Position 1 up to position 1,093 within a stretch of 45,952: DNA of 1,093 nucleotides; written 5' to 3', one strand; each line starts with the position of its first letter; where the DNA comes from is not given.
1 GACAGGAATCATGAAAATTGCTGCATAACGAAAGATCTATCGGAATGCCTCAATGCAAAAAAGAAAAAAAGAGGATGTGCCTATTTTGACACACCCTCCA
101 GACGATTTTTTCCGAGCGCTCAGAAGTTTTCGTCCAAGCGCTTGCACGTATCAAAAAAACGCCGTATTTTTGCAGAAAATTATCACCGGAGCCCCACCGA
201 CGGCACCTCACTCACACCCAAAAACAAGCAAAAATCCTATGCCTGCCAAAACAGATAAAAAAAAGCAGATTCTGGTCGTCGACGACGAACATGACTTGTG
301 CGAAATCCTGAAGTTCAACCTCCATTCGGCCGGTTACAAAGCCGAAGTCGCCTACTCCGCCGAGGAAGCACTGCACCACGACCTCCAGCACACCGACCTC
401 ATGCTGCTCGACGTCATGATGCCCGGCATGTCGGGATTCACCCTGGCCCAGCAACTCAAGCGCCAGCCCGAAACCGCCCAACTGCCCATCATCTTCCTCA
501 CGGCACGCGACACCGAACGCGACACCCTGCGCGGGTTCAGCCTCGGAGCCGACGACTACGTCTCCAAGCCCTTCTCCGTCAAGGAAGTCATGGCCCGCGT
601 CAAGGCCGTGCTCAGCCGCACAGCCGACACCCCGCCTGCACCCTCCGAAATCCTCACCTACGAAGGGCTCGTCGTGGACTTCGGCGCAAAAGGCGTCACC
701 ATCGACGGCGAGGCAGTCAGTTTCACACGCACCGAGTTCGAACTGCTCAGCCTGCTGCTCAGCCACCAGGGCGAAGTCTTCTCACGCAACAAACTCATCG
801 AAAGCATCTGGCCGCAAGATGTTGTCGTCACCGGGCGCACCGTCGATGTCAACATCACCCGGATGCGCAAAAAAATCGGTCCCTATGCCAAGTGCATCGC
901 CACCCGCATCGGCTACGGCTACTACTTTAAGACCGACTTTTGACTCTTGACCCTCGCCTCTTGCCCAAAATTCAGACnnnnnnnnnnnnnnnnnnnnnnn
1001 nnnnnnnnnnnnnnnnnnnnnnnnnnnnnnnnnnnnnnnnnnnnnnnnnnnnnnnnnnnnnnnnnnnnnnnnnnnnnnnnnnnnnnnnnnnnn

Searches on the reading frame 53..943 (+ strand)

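Call 13: search_protein_families(library=pfam, proteins=[window:53-943:+])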
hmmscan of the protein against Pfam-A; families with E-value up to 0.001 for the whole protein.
window:53-943:+ (296 aa): 2 families
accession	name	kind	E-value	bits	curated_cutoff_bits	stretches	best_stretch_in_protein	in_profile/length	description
PF00072.30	Response_reg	-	3e-27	95.4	30.2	1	73-184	1-111/111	Response regulator receiver domain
PF00486.34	Trans_reg_C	-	1.7e-21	76.5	26.2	1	219-292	1-77/77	Transcriptional regulatory protein, C terminal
